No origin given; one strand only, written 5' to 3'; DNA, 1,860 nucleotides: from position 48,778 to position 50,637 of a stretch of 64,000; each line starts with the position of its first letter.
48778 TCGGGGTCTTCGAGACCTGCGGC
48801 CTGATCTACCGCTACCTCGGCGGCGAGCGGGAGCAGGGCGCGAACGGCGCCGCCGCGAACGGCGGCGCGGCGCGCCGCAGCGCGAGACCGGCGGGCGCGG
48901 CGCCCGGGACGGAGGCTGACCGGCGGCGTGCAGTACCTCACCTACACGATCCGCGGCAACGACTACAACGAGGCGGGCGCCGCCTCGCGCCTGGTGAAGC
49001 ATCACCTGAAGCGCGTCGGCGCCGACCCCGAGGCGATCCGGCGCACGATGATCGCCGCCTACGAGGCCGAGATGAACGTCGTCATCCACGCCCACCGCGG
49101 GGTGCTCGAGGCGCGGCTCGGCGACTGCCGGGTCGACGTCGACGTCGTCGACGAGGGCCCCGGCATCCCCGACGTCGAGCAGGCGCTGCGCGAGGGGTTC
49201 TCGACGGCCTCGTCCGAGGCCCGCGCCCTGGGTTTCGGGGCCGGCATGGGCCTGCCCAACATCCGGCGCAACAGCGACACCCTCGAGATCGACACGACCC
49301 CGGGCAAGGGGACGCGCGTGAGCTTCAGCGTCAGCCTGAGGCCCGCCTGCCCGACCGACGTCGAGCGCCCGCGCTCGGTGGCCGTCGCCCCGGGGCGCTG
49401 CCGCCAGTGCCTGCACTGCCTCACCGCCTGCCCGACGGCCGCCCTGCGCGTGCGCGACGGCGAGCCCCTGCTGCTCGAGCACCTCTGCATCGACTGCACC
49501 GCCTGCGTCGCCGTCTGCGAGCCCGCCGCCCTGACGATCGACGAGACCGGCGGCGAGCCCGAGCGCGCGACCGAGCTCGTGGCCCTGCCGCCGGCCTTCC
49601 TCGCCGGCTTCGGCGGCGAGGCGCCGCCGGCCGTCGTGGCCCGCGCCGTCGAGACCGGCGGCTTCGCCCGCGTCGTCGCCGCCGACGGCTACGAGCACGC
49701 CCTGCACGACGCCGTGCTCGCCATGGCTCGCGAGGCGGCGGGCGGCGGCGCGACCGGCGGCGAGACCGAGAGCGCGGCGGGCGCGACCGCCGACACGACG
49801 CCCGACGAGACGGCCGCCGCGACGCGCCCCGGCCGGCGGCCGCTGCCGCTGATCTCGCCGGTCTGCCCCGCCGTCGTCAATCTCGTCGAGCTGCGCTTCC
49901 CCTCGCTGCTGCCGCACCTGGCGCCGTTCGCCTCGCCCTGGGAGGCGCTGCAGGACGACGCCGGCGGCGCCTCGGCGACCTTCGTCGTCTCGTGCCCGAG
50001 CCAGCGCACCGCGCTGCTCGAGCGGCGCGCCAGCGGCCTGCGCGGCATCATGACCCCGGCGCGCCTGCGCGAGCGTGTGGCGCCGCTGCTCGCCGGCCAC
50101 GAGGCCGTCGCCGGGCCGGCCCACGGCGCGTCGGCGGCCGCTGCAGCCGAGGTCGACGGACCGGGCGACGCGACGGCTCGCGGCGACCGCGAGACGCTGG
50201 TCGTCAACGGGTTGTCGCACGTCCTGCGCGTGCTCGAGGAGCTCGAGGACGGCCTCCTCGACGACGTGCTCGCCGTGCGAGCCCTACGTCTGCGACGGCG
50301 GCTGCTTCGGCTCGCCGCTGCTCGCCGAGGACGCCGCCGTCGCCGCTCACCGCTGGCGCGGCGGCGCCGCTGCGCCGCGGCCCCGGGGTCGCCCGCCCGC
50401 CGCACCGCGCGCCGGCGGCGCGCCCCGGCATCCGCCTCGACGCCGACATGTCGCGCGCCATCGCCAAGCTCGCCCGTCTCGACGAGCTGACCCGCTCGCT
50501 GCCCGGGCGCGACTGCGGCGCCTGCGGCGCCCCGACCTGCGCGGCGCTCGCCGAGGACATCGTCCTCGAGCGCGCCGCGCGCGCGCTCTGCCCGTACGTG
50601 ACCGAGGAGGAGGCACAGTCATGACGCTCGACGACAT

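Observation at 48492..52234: Uncharacterised five-gene regulatory cassette between rex and the hydrogenase structural genes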

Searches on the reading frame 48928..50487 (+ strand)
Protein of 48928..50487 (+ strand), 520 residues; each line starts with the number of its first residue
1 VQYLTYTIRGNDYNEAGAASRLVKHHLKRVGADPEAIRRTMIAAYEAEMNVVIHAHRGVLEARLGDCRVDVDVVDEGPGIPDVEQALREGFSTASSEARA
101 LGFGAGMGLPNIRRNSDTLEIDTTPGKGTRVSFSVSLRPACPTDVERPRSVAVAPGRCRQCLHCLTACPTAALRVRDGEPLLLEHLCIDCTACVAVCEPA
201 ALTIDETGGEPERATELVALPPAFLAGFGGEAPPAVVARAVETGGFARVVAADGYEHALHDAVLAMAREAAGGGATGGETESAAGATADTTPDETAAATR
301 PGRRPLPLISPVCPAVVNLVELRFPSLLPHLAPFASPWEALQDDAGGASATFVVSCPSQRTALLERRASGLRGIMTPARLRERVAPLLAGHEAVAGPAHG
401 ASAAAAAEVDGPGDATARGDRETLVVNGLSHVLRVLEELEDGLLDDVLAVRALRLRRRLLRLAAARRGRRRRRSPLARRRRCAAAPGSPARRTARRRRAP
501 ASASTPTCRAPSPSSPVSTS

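Call 4: search_protein_families(library=pfam, max_evalue=0.01, proteins=[window:48928-50487:+])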
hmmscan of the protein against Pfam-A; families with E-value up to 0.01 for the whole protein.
window:48928-50487:+ (520 aa): 11 families
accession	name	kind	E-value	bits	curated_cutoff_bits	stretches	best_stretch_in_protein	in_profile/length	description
PF13581.12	HATPase_c_2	-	1.5e-10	41.6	27.4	1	15-133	7-125/127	Histidine kinase-like ATPase domain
PF02518.31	HATPase_c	-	4.1e-09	37.3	26.4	1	49-137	15-109/111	Histidine kinase-, DNA gyrase B-, and HSP90-like ATPase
PF12838.12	Fer4_7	-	2.2e-08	34.9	27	1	187-212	2-27/52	4Fe-4S dicluster domain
PF13237.11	Fer4_10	-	1.3e-06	28.6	25.5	1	155-197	6-52/53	4Fe-4S dicluster domain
PF02906.19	Fe_hyd_lg_C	-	3e-06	27.5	22.1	1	279-340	44-104/245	Iron only hydrogenase large subunit, C-terminal domain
PF13187.11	Fer4_9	-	1.7e-05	25.2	27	1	157-198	1-48/52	4Fe-4S dicluster domain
PF12837.12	Fer4_6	-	0.00013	22.2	25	1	151-173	2-24/24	4Fe-4S binding domain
PF13484.11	Fer4_16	-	0.00032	21.9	30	0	157-175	1-19/66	4Fe-4S double cluster binding domain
PF13183.11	Fer4_8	-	0.00073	20.5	27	0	187-209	5-27/68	4Fe-4S dicluster domain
PF13746.11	Fer4_18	-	0.0011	19.6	27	1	154-198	57-96/114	4Fe-4S dicluster domain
PF12797.12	Fer4_2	-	0.0019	18.5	24.5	0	152-170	4-22/22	4Fe-4S binding domain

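Call 5: find_homologous_proteins(query=window:48928-50487:+, max_evalue=0.00001)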
Query window:48928-50487:+ (520 aa): 955 proteins with E <= 0.00001 among 8000 candidates; the best 120 are listed.
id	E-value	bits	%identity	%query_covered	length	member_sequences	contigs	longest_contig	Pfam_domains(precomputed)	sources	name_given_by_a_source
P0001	0.0e+0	1122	100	100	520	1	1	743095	PF02906.20,PF12837.13,PF13581.13,PF02518.32,PF12838.13,PF13237.12,PF13187.12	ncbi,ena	-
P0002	4.3e-234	796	86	87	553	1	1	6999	PF02906.20,PF04060.19,PF13581.13,PF02518.32,PF12838.13,PF13237.12,PF13187.12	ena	-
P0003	8.9e-234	795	85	87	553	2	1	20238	PF02906.20,PF04060.19,PF13581.13,PF02518.32,PF12838.13,PF13237.12,PF13187.12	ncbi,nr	ncbi:MAG TPA: (Fe-S)-binding protein [Thermoleophilia bacterium]|nr:(Fe-S)-binding protein [Thermole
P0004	1.1e-223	762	83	87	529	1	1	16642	PF02906.20,PF04060.19,PF13581.13,PF02518.32,PF12838.13,PF13237.12,PF13187.12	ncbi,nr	ncbi:MAG: ATP-binding protein [Thermoleophilia bacterium]|nr:ATP-binding protein [Thermoleophilia ba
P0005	7.7e-223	759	81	87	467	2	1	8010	PF02906.20,PF13581.13,PF02518.32,PF12838.13,PF13237.12,PF13187.12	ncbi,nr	ncbi:MAG: ATP-binding protein, partial [Thermoleophilia bacterium]|nr:ATP-binding protein [Thermoleo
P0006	3.2e-215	734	79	87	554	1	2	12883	PF02906.20,PF04060.19,PF13581.13,PF02518.32,PF12838.13,PF13237.12,PF13187.12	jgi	-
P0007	9.0e-203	693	74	87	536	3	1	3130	PF02906.20,PF04060.19,PF13581.13,PF02518.32,PF12838.13,PF13237.12,PF13187.12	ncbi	-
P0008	9.1e-140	485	56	87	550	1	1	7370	PF02906.20,PF04060.19,PF13581.13,PF02518.32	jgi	jgi:anti-sigma regulatory factor (Ser/Thr protein kinase)/Fe-S-cluster-containing hydrogenase compon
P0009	4.0e-125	437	53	87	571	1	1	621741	PF02906.20,PF04060.19,PF13581.13,PF02518.32,PF13746.12,PF12838.13,PF13237.12,PF13187.12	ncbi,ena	-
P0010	9.2e-125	436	53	87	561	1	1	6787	PF02906.20,PF04060.19,PF13581.13,PF02518.32,PF13746.12,PF12838.13,PF13237.12,PF13187.12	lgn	-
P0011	2.0e-124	435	53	87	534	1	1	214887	PF02906.20,PF04060.19,PF13581.13,PF02518.32,PF12838.13,PF13237.12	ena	-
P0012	3.5e-124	434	52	87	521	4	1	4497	PF02906.20,PF04060.19,PF13581.13,PF02518.32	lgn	-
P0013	6.6e-124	433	52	86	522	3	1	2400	PF02906.20,PF04060.19,PF13581.13,PF02518.32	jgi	-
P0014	1.5e-123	432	52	87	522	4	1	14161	PF02906.20,PF04060.19,PF13581.13,PF02518.32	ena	-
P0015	1.6e-123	432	52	87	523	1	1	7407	PF02906.20,PF04060.19,PF13581.13,PF02518.32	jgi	jgi:anti-sigma regulatory factor (Ser/Thr protein kinase)/Fe-S-cluster-containing hydrogenase compon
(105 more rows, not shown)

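Call 8: find_encoding_contigs(protein=P0003, flank=10000, max_places=3)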
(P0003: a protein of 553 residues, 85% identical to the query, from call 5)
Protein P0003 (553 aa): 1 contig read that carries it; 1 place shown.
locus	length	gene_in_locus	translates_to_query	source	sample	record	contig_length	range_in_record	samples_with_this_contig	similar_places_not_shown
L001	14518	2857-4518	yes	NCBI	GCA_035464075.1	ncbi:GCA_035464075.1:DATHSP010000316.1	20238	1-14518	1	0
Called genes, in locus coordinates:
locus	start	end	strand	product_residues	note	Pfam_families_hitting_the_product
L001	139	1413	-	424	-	PF00202:Aminotran_3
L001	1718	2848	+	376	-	PF06971:Put_DNA-bind_N, PF02629:CoA_binding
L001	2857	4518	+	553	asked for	PF13581:HATPase_c_2, PF02518:HATPase_c, PF12838:Fer4_7 (faint), PF13237:Fer4_10 (weak), PF13187:Fer4_9 (weak), PF02906:Fe_hyd_lg_C (weak), PF04060:FeS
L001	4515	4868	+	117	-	-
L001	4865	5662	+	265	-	PF02811:PHP (weak)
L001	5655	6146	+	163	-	PF02518:HATPase_c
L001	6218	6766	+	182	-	PF01257:2Fe-2S_thioredx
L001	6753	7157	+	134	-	-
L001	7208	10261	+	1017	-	PF01257:2Fe-2S_thioredx (weak), PF01512:Complex1_51K, PF10531:SLBB (weak), PF10589:NADH_4Fe-4S, PF14691:Fer4_20, PF01266:DAO (weak), PF07992:Pyr_redox_2, PF13450:NAD_binding_8, +6 more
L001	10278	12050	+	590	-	PF13510:Fer2_4, PF10588:NADH-G_4Fe-4S_3, PF13237:Fer4_10 (faint), PF12838:Fer4_7, PF22117:Fer4_Nqo3 (weak), PF00037:Fer4 (weak), PF02906:Fe_hyd_lg_C, PF02256:Fe_hyd_SSU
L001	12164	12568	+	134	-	PF00072:Response_reg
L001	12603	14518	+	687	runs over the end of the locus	PF13187:Fer4_9 (weak), PF13237:Fer4_10, PF25160:LdpA_Fe-S-bd (weak), PF00037:Fer4 (weak), PF02906:Fe_hyd_lg_C, PF04060:FeS, PF00512:HisKA, PF02518:HATPase_c, +1 more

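Call 9: find_encoding_contigs(protein=P0004, flank=10000, max_places=3)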
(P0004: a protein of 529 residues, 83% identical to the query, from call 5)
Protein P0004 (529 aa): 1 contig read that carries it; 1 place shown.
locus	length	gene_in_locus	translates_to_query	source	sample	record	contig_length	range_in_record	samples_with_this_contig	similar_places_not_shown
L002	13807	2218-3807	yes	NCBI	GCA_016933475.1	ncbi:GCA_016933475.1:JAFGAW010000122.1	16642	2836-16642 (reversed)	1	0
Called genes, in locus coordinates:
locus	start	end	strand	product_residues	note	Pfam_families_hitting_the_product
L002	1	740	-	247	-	PF00202:Aminotran_3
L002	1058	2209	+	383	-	PF06971:Put_DNA-bind_N, PF01408:GFO_IDH_MocA (faint), PF02629:CoA_binding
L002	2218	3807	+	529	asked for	PF13581:HATPase_c_2, PF02518:HATPase_c, PF12838:Fer4_7 (faint), PF13187:Fer4_9 (weak), PF13237:Fer4_10 (weak), PF02906:Fe_hyd_lg_C (weak), PF04060:FeS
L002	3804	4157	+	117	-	-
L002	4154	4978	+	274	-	PF02811:PHP (weak)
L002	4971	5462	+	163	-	PF02518:HATPase_c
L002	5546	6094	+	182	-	PF01257:2Fe-2S_thioredx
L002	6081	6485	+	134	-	-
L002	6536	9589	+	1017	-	PF01257:2Fe-2S_thioredx (weak), PF01512:Complex1_51K, PF10531:SLBB (weak), PF10589:NADH_4Fe-4S, PF14691:Fer4_20, PF01266:DAO (weak), PF07992:Pyr_redox_2, PF13450:NAD_binding_8, +5 more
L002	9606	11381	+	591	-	PF13510:Fer2_4, PF12837:Fer4_6 (faint), PF10588:NADH-G_4Fe-4S_3, PF12838:Fer4_7, PF22117:Fer4_Nqo3 (weak), PF00037:Fer4 (weak), PF02906:Fe_hyd_lg_C, PF02256:Fe_hyd_SSU, +1 more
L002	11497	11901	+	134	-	PF00072:Response_reg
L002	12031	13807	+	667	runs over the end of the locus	PF00037:Fer4 (weak), PF13187:Fer4_9 (weak), PF25160:LdpA_Fe-S-bd (weak), PF02906:Fe_hyd_lg_C, PF04060:FeS, PF00512:HisKA, PF10090:HPTransfase (weak), PF02518:HATPase_c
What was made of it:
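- Intact orthologous loci have the same gene order (calls 8, 9).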

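Call 35: search_protein_families(library=ncbifam, max_evalue=0.01, proteins=[P0003])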
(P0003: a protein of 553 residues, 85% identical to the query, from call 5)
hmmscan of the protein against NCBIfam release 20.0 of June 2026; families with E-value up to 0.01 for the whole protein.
P0003 (553 aa): 42 families (the best 25 are shown)
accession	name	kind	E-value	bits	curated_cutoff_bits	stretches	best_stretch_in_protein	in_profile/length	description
TIGR01925.2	spIIAB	equivalog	2.9e-11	43.4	135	1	35-134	44-133/137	anti-sigma F factor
NF005506.0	PRK07118.1-5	equivalog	1e-09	38.3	388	2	511-551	44-84/279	Fe-S cluster domain-containing protein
NF005505.0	PRK07118.1-4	equivalog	4.4e-09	36.2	378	1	506-547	40-81/265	Fe-S cluster domain-containing protein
TIGR01944.1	rnfB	subfamily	7.8e-09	35.3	68.7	1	147-216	103-174/190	RnfABCDGE type electron transport complex subunit B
NF038196.1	ferrodoxin_EFR1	subfamily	2.8e-08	34.1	75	1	154-206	182-233/242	EFR1 family ferrodoxin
NF041836.1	rnfB_Methano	equivalog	3.4e-08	33.2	445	1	506-546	40-80/265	Rnf electron transport complex subunit RnfB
TIGR04105.1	FeFe_hydrog_B1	subfamily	5.6e-08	31.9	450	1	150-201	105-158/462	monomeric [FeFe] hydrogenase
TIGR03294.1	FrhG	equivalog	1e-07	31.9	245.5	1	153-200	171-218/228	coenzyme F420 hydrogenase subunit gamma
TIGR04041.1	activase_YjjW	hypoth_equivalog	1.8e-07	30.9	250.2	1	157-201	42-86/276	YjjW family glycine radical enzyme activase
NF045874.1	Vhu_polyferre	exception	4.6e-06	25.6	600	1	157-203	31-77/381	F420-non-reducing hydrogenase associated-polyferredoxin VhuB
NF040864.1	HgcB_ferredoxin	equivalog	5e-06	26.3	99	1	152-207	10-66/93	mercury methylation ferredoxin HgcB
NF011065.0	PRK14494.1-4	equivalog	6.7e-06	25.6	287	1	499-548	148-198/244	putative molybdopterin-guanine dinucleotide biosynthesis protein MobB/FeS domain-containing protein protein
NF043039.1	HgcAB_like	equivalog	8.6e-06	25.6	285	1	144-202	288-349/350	HgcAB-like fusion protein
NF003195.0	PRK04165.1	equivalog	1.2e-05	24.4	306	1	510-551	9-50/450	acetyl-CoA decarbonylase/synthase complex subunit gamma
NF043069.1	T4HPD_activ_SAM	equivalog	4.7e-05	22.9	425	1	150-203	45-98/299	trans-4-hydroxy-L-proline dehydratase activase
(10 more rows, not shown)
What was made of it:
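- On SpoIIAB/RsbW-type anti-sigma serine kinases (HATPase_c_2): The TIGR01925 score of 43 is far below its cutoff of 135 (call 35).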

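Call 36: find_related_loci(query=A1, collection=genome_contigs, flank=10000)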
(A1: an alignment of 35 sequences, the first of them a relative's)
Query A1 (553 aa) in genome_contigs; peptide patterns used: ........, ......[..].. (x = any residue, [..] = any of these).
600 stretches matched a pattern (row limit reached: there are more); 576 encode a relative of the query (tblastn E <= 1e-3); the best 80 are kept; 80 distinct loci.
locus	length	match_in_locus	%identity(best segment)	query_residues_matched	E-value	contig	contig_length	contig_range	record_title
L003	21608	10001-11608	77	1-553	0e+0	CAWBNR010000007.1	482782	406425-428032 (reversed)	MAG: uncultured Thermoleophilia bacterium isolate MFD01299.bin.2.115 genome assembly, contig: contig_15113, whole genome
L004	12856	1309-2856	56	1-550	4e-173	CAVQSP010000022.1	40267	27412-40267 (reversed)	MAG: uncultured Thermoleophilia bacterium isolate MFD00032.bin.2.192 genome assembly, contig: contig_92326, whole genome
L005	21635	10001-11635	49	1-553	3e-154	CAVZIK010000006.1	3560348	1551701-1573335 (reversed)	MAG: uncultured Actinomycetes bacterium isolate MFD02416.bin.1.65 genome assembly, contig: contig_18476, whole genome sh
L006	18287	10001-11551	57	1-550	5e-180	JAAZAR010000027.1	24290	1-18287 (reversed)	MAG: Actinomycetota bacterium isolate AS06rmzACSIP_445 79443_AS06, whole genome shotgun sequence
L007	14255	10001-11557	44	5-546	1e-128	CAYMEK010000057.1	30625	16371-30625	MAG TPA_asm: uncultured Spirochaetaceae bacterium isolate SRP323688_co1_278 genome assembly, contig: NODE_2643_length_30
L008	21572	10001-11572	45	1-546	4e-124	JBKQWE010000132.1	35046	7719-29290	MAG: Candidatus Brocadiia bacterium isolate SEr3G3H3I__bin_258 SEr3G3H3I_000000471192, whole genome shotgun sequence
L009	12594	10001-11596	46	4-544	9e-123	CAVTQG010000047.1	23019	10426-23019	MAG: uncultured Spirochaetota bacterium isolate MFD00709.bin.3.160 genome assembly, contig: contig_54211, whole genome s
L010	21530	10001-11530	41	5-537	1e-121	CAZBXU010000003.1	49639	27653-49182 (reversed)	MAG TPA_asm: uncultured Spirochaetaceae bacterium isolate SRP214966_co5_300 genome assembly, contig: NODE_347_length_496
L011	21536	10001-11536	42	1-545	1e-115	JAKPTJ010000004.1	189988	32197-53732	MAG: Deltaproteobacteria bacterium isolate JPNA_metabat.9 k141_111206, whole genome shotgun sequence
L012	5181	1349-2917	43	1-545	1e-115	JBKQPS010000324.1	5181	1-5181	MAG: Spirochaetia bacterium isolate MGr1A1B1C__bin_146 MGr1A1B1C_000000298304, whole genome shotgun sequence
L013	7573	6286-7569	43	6-464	6e-99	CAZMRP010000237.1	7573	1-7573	MAG TPA_asm: uncultured Myxococcales bacterium isolate binchicken_co60_5 genome assembly, contig: NODE_14187_length_7573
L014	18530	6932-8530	46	4-549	4e-122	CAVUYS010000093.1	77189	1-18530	MAG: uncultured Spirochaetota bacterium isolate MFD05674.bin.2.117 genome assembly, contig: contig_77155, whole genome s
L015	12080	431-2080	33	4-545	7e-90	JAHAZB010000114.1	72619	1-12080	MAG: Eubacteriales bacterium isolate MB2.42 k127_170494, whole genome shotgun sequence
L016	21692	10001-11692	33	4-553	8e-87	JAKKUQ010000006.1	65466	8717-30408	MAG: Thermosediminibacteraceae bacterium isolate bin 27 NODE_17_length_65466_cov_188.154500, whole genome shotgun sequen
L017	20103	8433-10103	33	5-543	1e-86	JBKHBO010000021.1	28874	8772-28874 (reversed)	MAG: Clostridia bacterium isolate D1M01_56 NODE_2077_length_28874_cov_8.451334, whole genome shotgun sequence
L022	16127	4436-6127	33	6-552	2e-84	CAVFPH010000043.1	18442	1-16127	bacterium isolate H07627-L1_cleanbin_000009 genome assembly, contig: Spades_H07627-L1_contig_1829, whole genome shotgun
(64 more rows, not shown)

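Call 53: find_encoding_contigs(protein=P0001, flank=10000, max_places=2)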
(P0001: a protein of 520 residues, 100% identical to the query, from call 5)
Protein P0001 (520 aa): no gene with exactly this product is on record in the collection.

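Call 55: list_cluster_members(proteins=[P0001])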
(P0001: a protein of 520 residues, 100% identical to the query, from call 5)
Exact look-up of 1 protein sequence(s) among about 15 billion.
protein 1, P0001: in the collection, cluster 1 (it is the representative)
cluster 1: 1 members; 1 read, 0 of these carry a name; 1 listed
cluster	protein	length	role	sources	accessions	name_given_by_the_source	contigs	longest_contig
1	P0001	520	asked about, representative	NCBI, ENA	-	-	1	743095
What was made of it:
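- Tried and rejected: Looking up the source contig of the window protein failed (call 53), and its cluster has a single unnamed member (call 55).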

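Call 57: predict_structure(alignment_id=A1)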
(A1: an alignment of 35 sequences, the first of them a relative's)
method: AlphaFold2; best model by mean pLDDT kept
length: 553 residues; sequences in the alignment: 35
mean_pLDDT: 73.3   pTM: 0.60
mean pLDDT of the five models: 73.3, 72.5, 72.3, 70.1, 70.0
residues with pLDDT >= 90: 91; 70-90: 247; 50-70: 145; < 50: 70
segments of 3 or more residues with pLDDT < 50: 139-146, 207-210, 288-301, 393-408, 450-453, 490-492, 516-524, 550-553
pLDDT, mean of each block of 10 residues (from residue 1): 76 75 79 81 85 74 80 84 82 53 60 90 86 76 45 63 59 60 65 61 54 73 85 90 91 92 95 74 52 44 77 91 89 94 85 84 67 76 87 45 44 87 91 89 69 65 84 86 74 55 70 53 59 78 63 39
secondary structure, 60 per line:
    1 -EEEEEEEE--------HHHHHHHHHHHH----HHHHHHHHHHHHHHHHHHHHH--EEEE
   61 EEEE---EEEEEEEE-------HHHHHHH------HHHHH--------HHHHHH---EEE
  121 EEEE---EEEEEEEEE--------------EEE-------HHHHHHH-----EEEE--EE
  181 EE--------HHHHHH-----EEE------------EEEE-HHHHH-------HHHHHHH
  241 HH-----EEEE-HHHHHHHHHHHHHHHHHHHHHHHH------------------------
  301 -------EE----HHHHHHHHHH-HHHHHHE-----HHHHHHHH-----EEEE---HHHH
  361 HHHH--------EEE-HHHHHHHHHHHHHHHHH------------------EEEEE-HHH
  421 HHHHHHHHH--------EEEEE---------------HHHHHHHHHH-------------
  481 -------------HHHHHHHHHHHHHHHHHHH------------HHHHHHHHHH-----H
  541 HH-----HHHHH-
elements in order: E2-9 H18-29 H34-54 E57-64 E68-75 H83-89 H96-100 H109-114 E118-124 E128-136 E151-153 H161-167 E173-176 E179-182 H191-196 E202-204 E217-220 H222-226 H234-242 E248-251 H253-276 H314-323 H325-330 H337-344 E350-353 H357-364 E373-375 H377-393 E412-416 H418-429 E438-442 H458-467 H494-512 H525-534 H548-552
